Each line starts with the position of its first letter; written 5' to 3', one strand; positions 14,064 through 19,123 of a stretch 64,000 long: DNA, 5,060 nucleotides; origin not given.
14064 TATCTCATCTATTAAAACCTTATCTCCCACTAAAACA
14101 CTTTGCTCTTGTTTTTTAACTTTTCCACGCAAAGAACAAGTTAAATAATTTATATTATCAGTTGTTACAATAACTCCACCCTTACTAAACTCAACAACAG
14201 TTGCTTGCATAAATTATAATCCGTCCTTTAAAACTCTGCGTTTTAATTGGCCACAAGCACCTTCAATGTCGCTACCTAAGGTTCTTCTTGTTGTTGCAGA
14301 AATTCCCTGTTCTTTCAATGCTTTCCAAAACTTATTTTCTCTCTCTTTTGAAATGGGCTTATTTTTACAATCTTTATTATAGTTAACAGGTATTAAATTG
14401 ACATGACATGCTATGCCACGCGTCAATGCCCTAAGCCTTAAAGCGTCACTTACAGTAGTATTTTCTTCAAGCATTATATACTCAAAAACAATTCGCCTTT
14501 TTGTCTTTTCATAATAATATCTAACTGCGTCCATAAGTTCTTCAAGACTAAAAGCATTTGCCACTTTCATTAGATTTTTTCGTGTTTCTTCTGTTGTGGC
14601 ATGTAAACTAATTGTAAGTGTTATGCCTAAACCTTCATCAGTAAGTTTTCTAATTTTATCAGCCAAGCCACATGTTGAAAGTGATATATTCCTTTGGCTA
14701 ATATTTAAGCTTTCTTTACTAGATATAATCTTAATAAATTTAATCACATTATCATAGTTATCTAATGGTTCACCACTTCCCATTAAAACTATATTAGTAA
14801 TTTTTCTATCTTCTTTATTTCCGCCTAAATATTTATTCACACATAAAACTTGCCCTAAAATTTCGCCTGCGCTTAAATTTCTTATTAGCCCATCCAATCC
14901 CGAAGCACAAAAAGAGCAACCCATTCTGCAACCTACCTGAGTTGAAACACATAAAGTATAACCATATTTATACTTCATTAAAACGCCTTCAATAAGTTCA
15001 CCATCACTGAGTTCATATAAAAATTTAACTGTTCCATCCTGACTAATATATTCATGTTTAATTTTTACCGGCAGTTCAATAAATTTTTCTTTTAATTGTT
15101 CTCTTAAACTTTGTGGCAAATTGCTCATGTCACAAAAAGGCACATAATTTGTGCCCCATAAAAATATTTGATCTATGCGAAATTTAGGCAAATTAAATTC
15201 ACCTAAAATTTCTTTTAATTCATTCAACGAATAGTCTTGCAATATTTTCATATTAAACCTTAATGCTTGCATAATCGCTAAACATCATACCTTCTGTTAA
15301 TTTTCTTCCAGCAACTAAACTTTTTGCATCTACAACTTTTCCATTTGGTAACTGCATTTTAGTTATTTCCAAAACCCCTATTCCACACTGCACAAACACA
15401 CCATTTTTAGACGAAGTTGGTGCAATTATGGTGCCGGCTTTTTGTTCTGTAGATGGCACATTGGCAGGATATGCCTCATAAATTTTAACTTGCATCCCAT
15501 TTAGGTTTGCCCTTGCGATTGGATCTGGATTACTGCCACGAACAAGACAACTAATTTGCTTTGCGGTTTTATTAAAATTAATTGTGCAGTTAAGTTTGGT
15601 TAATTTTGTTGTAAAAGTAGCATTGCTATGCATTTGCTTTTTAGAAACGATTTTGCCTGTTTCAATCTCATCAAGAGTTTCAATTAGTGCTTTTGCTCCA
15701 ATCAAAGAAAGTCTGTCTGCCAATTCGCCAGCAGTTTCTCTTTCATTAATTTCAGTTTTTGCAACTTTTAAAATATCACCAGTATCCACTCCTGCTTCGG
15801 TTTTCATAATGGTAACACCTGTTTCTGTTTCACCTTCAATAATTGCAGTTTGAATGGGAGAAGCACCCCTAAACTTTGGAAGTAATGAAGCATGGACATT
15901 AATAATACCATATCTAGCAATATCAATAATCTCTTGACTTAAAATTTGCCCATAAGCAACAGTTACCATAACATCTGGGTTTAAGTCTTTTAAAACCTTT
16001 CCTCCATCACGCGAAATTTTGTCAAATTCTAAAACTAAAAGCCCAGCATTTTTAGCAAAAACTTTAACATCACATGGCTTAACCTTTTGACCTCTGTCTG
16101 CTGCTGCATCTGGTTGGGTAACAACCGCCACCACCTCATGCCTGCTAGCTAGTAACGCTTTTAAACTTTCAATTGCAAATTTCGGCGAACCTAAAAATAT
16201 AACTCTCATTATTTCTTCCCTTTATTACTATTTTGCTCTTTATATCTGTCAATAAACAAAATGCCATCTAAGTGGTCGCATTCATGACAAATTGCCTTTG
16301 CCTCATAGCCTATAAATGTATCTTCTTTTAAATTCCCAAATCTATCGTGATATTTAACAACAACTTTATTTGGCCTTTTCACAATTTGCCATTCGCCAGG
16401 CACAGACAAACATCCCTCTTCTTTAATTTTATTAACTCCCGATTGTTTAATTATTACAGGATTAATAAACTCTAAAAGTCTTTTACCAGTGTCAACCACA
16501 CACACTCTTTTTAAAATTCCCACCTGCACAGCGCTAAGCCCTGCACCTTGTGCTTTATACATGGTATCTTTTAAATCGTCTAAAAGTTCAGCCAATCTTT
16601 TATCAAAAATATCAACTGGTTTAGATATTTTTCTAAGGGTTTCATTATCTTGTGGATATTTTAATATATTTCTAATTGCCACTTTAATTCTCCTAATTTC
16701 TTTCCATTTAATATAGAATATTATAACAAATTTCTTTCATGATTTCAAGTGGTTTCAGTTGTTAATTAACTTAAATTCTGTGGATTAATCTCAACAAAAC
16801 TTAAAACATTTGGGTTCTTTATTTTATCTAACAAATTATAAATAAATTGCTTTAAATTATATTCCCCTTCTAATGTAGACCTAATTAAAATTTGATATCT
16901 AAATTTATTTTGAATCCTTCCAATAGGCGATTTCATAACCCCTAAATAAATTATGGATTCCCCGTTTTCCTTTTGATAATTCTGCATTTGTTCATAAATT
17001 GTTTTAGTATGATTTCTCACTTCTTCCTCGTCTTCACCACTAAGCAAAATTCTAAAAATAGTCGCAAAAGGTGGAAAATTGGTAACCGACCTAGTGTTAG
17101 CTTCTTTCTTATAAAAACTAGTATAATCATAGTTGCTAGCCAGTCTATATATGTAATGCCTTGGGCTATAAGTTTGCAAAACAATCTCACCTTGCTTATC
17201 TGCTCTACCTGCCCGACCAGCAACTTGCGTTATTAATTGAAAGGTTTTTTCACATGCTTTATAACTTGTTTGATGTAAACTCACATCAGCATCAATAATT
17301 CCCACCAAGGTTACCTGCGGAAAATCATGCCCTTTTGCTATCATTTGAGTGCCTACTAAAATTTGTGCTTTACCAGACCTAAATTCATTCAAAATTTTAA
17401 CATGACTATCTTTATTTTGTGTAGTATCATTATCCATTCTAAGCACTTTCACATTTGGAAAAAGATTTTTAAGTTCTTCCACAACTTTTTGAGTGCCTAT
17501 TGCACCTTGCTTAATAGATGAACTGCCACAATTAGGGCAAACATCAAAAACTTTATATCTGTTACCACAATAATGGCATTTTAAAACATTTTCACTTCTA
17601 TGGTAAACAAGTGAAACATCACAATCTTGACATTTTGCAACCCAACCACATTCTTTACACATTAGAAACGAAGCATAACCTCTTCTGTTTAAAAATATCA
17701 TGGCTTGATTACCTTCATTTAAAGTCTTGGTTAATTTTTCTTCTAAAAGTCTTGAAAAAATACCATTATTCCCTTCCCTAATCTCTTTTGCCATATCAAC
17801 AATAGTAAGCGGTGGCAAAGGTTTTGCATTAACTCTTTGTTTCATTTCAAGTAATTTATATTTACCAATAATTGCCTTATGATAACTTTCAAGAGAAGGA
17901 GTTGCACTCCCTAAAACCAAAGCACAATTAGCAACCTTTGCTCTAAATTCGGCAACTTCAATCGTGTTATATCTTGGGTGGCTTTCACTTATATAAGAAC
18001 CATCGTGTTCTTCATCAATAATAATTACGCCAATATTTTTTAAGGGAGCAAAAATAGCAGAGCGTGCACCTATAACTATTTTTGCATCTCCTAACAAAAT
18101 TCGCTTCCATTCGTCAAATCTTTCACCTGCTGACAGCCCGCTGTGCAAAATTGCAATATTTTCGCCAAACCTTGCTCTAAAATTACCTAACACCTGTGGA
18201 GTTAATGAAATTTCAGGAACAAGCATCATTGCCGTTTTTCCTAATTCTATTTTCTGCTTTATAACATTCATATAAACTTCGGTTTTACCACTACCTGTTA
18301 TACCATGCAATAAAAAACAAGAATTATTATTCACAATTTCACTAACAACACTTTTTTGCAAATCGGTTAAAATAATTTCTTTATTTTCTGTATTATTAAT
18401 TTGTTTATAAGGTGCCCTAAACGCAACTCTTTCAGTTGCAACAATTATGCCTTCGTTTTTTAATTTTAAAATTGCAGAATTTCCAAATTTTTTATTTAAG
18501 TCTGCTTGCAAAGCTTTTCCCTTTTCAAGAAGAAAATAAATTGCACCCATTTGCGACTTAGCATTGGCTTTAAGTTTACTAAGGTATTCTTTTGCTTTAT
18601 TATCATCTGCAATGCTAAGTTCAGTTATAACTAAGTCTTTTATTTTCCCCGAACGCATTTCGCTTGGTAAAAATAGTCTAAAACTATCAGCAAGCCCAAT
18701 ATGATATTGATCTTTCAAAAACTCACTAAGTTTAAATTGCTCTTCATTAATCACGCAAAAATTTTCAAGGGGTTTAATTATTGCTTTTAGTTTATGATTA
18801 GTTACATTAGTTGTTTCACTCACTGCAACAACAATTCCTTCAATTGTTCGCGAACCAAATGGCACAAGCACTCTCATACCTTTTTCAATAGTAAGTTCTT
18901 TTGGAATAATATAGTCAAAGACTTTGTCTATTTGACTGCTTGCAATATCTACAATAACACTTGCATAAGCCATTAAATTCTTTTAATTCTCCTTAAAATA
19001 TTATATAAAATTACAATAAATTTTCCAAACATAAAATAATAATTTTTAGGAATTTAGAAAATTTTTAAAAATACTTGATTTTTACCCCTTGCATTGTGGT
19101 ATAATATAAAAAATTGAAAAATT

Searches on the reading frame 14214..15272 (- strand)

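Call 73: search_protein_families(library=pfam, proteins=[L019:7644-8195:+, L019:8228-9253:-, L019:9243-10247:-, L019:11293-12168:+, L019:12351-13844:+], max_evalue=0.001)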
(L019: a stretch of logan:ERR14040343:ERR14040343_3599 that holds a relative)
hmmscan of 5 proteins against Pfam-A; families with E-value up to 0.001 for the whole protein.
L019:7644-8195:+ (183 aa): 0 families

L019:8228-9253:- (341 aa): 0 families

L019:9243-10247:- (334 aa): 1 family
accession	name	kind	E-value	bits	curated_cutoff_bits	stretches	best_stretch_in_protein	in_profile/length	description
PF00145.23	DNA_methylase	-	1.9e-109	366.5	22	1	27-326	1-324/324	C-5 cytosine-specific DNA methylase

L019:11293-12168:+ (291 aa): 1 family
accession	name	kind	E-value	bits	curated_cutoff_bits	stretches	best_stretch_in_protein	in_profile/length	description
PF23343.2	REP_ORF2-G2P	-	2.5e-10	41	27.8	1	107-223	2-98/99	Replication-associated protein ORF2/G2P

L019:12351-13844:+ (497 aa): 3 families
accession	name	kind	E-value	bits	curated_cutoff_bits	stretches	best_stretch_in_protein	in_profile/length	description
PF00239.26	Resolvase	-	3.9e-29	102.1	23.3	1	4-147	1-143/145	Resolvase, N terminal domain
PF07508.19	Recombinase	-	1.9e-16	60.6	21.1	1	168-253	1-101/102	Recombinase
PF13408.12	Zn_ribbon_recom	-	5e-09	36.8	25.3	1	268-321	2-53/58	Recombinase zinc beta ribbon domain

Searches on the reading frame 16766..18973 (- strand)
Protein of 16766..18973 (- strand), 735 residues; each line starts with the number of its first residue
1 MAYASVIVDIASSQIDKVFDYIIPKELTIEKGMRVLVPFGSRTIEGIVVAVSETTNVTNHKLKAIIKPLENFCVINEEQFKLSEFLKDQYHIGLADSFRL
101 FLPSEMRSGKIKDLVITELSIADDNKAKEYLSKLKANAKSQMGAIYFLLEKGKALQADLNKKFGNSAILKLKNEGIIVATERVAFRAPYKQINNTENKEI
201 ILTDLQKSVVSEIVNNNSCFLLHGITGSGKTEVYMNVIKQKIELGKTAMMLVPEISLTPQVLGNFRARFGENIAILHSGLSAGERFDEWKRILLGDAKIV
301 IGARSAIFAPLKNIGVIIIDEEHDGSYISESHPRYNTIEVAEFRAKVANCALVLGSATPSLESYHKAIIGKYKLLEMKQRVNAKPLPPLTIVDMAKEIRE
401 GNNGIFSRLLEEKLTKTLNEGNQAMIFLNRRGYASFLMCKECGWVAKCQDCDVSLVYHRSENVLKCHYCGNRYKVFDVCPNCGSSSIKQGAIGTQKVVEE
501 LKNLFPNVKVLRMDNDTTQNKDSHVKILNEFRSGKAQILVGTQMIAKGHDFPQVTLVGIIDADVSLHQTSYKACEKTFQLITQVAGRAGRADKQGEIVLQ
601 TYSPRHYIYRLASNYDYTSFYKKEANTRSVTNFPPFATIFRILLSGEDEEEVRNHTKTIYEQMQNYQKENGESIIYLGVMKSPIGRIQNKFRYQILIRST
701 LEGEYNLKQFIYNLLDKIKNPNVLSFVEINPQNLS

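Call 29: search_protein_families(library=pfam, proteins=[window:16766-18973:-], max_evalue=0.001)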
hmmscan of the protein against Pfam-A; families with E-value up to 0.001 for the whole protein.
window:16766-18973:- (735 aa): 6 families
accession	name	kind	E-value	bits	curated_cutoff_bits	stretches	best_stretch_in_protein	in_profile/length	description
PF17764.6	PriA_3primeBD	-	1.1e-24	86.5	22.7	1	6-103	2-96/96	3'DNA-binding domain (3'BD)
PF00270.35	DEAD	-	1e-18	68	26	1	203-364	1-164/167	DEAD/DEAH box helicase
PF18074.6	PriA_C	-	1.1e-15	58.6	26.9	1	635-731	1-95/95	Primosomal protein N C-terminal domain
PF04851.21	ResIII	-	2.6e-15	57.1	22.5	1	202-360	4-163/164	Type III restriction enzyme, res subunit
PF00271.37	Helicase_C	-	2.8e-14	53.7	23.5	1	499-591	32-109/110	Helicase conserved C-terminal domain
PF18319.7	Zn_ribbon_PriA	-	1.9e-10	40.9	26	1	448-472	1-25/27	PriA DNA helicase Cys-rich region (CRR) domain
